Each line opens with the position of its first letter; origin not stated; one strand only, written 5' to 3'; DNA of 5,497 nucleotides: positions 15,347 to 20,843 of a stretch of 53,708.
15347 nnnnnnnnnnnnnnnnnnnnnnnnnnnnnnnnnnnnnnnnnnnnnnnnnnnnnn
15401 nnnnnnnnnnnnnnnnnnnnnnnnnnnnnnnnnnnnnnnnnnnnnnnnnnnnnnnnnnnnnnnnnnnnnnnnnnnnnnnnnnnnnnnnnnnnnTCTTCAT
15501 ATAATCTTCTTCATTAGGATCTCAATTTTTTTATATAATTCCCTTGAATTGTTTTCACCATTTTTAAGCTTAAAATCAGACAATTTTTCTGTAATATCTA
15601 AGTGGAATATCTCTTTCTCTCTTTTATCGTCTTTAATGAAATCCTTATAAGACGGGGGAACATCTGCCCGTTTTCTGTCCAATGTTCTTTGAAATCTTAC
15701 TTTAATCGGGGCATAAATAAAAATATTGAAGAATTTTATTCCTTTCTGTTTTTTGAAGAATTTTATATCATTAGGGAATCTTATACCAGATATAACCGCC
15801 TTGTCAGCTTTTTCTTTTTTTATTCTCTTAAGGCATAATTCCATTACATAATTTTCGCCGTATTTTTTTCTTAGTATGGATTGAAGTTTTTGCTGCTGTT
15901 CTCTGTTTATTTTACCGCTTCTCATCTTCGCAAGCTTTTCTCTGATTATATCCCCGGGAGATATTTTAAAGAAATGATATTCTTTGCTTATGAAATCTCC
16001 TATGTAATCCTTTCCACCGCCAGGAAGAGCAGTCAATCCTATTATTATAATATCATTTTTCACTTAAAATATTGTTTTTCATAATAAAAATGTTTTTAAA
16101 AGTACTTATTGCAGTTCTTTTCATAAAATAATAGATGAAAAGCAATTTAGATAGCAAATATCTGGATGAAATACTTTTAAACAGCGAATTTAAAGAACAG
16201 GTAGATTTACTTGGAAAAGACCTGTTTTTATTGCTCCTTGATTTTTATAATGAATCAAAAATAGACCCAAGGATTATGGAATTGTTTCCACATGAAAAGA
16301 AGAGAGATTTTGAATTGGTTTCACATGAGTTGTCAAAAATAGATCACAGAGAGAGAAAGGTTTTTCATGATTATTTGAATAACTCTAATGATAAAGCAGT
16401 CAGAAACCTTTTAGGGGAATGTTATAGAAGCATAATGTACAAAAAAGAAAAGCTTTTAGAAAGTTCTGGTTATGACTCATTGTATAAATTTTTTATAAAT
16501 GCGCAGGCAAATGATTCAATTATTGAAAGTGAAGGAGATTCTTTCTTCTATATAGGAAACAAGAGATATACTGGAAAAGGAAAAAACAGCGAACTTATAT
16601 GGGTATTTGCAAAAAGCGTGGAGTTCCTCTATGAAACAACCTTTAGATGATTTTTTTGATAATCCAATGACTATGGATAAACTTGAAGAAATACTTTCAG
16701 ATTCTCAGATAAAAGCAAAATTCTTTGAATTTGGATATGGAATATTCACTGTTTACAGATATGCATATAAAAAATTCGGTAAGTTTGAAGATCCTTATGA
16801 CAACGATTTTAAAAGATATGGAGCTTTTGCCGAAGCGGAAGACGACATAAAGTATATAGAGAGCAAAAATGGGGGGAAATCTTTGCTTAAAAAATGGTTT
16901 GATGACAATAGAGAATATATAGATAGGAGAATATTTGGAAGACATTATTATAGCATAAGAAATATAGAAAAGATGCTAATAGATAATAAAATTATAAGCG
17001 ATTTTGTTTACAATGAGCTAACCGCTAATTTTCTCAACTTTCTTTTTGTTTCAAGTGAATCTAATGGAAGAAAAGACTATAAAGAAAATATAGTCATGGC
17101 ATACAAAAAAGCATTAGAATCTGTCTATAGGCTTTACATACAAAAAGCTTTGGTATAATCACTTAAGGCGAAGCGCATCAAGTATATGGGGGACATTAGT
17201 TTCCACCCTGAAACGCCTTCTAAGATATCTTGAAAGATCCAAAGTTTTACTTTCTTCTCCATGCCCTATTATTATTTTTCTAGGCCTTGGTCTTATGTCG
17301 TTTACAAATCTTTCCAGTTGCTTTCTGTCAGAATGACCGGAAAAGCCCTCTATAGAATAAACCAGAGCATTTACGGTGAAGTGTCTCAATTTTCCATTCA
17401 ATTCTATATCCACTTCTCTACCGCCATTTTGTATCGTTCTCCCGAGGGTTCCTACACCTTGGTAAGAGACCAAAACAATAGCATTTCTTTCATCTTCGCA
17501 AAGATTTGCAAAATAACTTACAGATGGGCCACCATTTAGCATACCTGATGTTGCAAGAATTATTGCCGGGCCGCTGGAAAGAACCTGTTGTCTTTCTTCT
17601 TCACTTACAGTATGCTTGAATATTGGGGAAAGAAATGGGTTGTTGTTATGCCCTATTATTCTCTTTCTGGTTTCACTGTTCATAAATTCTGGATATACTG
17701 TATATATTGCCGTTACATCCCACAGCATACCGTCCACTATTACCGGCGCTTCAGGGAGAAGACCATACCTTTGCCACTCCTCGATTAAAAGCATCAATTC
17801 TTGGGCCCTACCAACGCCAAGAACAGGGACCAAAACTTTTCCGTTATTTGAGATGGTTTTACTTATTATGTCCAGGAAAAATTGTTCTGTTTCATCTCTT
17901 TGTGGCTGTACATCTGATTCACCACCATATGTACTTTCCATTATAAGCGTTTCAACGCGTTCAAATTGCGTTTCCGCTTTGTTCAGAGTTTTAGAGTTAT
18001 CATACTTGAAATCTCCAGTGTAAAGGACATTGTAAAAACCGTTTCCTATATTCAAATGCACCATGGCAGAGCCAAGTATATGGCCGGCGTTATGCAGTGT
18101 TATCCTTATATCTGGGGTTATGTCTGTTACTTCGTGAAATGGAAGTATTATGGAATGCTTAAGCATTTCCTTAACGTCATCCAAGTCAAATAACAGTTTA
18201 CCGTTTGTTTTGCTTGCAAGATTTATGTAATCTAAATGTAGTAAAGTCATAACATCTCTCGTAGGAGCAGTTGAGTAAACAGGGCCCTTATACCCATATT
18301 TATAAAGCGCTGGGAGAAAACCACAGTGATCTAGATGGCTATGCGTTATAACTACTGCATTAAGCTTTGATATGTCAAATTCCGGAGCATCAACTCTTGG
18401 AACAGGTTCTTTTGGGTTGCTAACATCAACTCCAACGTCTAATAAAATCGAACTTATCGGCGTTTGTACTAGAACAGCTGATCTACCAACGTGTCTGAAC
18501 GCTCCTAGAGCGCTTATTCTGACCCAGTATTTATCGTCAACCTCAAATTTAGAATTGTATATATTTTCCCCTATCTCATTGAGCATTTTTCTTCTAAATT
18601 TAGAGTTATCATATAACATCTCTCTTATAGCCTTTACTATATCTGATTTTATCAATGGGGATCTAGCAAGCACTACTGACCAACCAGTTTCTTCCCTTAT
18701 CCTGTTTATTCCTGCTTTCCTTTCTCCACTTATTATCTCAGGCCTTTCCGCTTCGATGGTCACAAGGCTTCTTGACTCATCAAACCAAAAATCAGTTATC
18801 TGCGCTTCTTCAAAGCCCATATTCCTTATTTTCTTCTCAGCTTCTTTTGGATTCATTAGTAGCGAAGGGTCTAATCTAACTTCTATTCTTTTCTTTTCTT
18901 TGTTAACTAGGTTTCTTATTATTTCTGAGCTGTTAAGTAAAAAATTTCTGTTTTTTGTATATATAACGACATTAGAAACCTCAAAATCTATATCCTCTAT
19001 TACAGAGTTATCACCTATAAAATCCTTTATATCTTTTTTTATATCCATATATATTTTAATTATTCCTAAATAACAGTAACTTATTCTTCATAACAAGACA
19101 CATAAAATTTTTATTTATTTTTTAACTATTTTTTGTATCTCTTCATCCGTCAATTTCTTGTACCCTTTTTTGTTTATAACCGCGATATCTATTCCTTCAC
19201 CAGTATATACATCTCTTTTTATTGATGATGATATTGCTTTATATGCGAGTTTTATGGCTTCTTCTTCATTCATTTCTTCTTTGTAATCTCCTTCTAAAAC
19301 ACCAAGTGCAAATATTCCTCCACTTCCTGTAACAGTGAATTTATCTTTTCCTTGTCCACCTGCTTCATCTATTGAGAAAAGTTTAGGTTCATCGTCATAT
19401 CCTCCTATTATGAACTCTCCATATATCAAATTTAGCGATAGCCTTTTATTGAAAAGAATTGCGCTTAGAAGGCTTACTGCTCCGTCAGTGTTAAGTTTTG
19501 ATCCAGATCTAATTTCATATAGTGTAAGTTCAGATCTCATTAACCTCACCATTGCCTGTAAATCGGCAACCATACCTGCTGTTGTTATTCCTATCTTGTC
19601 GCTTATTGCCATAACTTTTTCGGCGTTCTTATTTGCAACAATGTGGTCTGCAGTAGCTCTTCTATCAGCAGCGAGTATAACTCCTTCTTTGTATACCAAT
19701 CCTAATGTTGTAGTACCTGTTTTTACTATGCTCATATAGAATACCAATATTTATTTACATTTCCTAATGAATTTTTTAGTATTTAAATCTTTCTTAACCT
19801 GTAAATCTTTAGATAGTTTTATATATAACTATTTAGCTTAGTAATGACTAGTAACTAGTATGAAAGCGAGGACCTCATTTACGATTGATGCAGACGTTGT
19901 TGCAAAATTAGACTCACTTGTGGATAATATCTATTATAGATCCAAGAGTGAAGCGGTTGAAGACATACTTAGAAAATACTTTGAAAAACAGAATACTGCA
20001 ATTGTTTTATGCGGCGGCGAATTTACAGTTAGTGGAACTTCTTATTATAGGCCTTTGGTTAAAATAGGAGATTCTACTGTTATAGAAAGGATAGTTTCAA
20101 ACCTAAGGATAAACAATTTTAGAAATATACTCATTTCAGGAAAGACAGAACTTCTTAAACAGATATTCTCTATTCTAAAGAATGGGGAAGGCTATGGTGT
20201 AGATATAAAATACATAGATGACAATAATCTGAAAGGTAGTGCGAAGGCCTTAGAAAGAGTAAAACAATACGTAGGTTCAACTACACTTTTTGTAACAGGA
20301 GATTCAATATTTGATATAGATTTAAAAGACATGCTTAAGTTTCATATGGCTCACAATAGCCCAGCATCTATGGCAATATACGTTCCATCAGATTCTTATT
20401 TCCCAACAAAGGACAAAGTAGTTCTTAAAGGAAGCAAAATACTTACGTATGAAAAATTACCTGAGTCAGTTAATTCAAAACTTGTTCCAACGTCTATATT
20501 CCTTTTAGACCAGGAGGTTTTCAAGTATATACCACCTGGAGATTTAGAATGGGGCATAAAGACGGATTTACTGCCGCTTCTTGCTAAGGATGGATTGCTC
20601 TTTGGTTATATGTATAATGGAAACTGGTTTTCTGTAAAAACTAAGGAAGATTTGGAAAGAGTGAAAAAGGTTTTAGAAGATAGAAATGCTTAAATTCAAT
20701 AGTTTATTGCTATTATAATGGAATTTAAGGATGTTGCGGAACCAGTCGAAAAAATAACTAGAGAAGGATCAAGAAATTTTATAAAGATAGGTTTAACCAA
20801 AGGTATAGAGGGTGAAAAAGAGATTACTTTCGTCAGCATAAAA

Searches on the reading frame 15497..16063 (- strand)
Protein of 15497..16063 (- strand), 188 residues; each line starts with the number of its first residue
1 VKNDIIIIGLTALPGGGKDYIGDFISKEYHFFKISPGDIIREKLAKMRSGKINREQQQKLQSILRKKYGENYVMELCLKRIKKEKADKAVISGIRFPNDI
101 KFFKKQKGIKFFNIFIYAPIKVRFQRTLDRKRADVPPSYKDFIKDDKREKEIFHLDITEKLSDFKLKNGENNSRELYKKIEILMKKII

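Call 84: search_protein_families(library=pfam, proteins=[window:15497-16063:-], max_evalue=0.001)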
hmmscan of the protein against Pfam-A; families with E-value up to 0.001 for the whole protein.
window:15497-16063:- (188 aa): 4 families
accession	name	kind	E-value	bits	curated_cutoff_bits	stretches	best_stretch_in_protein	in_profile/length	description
PF13207.12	AAA_17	-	1.1e-06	29.4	27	1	13-133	3-126/136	AAA domain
PF13238.12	AAA_18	-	1.9e-05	25.5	29.4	1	8-135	1-116/128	AAA domain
PF13189.12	Cytidylate_kin2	-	0.00015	22.4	28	0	7-160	1-160/176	Cytidylate kinase-like family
PF00406.28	ADK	-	0.00063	20.3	26.8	1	12-86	3-74/151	Adenylate kinase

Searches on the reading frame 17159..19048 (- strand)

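Call 7: search_protein_families(library=pfam, proteins=[window:17159-19048:-], max_evalue=0.001)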
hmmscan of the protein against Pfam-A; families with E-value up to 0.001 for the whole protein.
window:17159-19048:- (629 aa): 6 families
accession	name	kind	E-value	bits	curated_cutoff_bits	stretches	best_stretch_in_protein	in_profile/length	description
PF10996.14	Beta-Casp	-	3.3e-32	112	27.7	1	415-539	1-120/120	Beta-Casp domain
PF07521.17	RMMBL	-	2.6e-16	59.8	21.6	1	559-620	4-63/63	Zn-dependent metallo-hydrolase RNA specificity domain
PF17214.9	KH_TffA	-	1.1e-14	54.6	22.6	1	2-64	6-68/68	Transcription termination factor FttA, KH domain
PF16661.11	Lactamase_B_6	-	6.7e-14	52.1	27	1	200-361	8-176/193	Metallo-beta-lactamase superfamily domain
PF00753.33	Lactamase_B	-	5.8e-10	39.9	22.7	1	189-355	6-158/196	Metallo-beta-lactamase superfamily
PF12706.13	Lactamase_B_2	-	9.2e-08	32.4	27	1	201-374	3-166/200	Beta-lactamase superfamily domain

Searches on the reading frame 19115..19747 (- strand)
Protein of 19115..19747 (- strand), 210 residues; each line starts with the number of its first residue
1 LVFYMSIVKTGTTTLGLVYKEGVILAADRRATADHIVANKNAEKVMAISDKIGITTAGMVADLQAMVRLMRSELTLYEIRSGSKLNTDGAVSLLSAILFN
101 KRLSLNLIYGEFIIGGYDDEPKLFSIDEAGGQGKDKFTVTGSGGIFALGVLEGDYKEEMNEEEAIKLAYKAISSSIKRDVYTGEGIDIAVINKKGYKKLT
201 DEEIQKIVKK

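Call 84: search_protein_families(library=pfam, proteins=[window:19115-19747:-], max_evalue=0.001)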
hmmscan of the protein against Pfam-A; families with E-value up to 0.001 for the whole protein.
window:19115-19747:- (210 aa): 1 family
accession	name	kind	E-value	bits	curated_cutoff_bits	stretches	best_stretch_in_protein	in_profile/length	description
PF00227.31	Proteasome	-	1.8e-50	171.7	22.4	1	8-191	1-189/189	Proteasome subunit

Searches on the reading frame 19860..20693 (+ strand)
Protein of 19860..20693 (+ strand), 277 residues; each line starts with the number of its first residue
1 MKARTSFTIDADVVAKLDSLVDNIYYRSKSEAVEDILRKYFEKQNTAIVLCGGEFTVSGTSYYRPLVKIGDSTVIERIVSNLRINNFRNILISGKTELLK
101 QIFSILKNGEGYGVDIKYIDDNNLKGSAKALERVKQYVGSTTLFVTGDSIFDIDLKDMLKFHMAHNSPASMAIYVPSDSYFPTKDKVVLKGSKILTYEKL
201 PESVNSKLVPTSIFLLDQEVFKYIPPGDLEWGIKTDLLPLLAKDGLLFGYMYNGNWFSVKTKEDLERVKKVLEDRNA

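Call 20: search_protein_families(library=pfam, proteins=[window:19860-20693:+], max_evalue=0.01)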
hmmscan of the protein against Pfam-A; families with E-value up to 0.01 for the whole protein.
window:19860-20693:+ (277 aa): 3 families
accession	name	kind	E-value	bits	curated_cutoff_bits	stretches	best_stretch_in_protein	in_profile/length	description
PF00483.29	NTP_transferase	-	8.9e-14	52.1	21.2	1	61-271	19-241/245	Nucleotidyl transferase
PF01402.27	RHH_1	-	0.00013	22.2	20.5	1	4-42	1-38/39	Ribbon-helix-helix protein, copG family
PF12804.13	NTP_transf_3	-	0.00058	20.5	27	1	47-173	1-120/160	MobA-like NTP transferase domain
